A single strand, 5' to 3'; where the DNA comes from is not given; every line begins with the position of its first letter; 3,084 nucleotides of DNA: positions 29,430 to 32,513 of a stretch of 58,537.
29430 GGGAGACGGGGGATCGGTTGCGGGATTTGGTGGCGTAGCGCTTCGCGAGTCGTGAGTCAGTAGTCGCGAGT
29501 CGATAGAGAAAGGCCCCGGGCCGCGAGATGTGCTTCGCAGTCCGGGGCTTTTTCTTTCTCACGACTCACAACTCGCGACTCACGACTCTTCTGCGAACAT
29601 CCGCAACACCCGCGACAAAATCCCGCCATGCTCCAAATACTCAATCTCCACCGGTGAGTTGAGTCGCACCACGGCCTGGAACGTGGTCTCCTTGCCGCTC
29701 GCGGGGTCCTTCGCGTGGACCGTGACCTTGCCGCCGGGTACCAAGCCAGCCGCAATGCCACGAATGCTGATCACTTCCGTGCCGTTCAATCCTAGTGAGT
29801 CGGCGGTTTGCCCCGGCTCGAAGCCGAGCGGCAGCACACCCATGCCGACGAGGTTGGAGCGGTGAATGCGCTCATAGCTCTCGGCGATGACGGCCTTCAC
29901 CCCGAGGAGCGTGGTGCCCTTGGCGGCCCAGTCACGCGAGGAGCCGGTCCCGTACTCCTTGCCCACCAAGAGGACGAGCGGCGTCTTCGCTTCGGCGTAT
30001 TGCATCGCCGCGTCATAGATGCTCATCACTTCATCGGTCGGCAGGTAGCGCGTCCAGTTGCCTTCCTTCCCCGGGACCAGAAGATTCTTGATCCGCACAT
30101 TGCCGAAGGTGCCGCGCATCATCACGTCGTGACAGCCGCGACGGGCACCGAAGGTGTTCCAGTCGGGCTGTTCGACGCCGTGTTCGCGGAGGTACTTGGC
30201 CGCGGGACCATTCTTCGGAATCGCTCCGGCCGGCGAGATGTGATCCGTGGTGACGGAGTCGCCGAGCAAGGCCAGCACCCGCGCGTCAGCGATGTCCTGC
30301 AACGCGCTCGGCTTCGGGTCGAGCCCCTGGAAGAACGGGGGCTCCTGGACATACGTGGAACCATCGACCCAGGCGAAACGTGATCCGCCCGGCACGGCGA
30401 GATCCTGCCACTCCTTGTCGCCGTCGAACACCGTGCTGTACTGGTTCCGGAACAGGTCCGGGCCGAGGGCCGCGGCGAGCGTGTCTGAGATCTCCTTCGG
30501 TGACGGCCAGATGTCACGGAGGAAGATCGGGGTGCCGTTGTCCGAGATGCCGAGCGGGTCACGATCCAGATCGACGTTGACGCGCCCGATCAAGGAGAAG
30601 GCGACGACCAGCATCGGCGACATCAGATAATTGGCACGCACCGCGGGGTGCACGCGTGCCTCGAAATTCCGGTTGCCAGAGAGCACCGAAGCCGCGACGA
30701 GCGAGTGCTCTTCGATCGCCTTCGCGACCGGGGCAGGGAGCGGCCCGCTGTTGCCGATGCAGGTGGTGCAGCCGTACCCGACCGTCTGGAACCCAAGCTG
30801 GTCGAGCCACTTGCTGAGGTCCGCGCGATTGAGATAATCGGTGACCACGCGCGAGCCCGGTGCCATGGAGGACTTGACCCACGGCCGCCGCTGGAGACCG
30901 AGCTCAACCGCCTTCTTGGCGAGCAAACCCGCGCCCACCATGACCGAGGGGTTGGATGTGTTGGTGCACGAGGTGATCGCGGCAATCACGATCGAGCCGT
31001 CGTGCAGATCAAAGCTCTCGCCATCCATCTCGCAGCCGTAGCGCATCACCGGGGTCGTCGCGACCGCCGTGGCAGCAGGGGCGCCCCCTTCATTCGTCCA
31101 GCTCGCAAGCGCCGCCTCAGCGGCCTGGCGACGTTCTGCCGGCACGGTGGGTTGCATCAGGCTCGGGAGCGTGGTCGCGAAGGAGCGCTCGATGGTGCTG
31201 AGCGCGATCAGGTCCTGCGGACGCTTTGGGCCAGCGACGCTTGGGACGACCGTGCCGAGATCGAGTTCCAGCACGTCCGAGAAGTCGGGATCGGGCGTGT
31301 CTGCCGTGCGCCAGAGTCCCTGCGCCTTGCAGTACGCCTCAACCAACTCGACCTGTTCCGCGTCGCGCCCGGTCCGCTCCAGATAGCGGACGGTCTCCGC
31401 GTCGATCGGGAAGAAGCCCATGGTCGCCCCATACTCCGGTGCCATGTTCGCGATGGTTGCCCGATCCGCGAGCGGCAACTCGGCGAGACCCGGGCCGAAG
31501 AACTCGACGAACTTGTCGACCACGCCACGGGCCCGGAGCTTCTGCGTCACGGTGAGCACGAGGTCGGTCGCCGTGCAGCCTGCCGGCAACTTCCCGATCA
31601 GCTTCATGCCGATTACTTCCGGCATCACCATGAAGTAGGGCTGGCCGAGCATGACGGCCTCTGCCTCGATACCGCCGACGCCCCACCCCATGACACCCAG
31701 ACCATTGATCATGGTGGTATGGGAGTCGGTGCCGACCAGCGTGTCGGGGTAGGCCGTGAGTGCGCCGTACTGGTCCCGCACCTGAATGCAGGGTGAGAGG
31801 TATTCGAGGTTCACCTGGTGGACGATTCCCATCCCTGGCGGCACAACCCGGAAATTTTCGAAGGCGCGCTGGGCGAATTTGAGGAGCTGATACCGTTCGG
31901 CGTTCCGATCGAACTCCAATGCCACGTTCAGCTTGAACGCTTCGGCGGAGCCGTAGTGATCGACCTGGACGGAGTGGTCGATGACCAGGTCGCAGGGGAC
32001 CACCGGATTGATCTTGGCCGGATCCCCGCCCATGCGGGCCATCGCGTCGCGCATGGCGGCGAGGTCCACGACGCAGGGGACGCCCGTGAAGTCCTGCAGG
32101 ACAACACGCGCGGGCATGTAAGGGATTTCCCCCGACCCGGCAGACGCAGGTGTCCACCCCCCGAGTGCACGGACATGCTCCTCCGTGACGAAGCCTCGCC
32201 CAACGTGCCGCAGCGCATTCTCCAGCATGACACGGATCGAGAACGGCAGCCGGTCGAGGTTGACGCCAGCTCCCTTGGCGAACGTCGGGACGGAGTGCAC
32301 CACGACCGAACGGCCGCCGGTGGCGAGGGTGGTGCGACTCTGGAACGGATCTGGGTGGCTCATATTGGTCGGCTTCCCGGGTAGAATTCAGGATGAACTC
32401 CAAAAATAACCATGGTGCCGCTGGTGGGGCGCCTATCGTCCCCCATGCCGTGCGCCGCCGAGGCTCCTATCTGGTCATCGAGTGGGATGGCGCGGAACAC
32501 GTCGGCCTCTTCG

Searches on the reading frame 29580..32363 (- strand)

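Call 46: search_protein_families(library=pfam, proteins=[window:29580-32363:-], max_evalue=0.00001)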
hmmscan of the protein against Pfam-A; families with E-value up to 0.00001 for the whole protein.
window:29580-32363:- (927 aa): 2 families
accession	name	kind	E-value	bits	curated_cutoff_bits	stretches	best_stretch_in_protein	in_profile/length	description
PF00330.25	Aconitase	-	9.5e-162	539.6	28.7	1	77-593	13-463/463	Aconitase family (aconitate hydratase)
PF00694.25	Aconitase_C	-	6.7e-40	136.9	22.8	1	722-849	2-129/131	Aconitase C-terminal domain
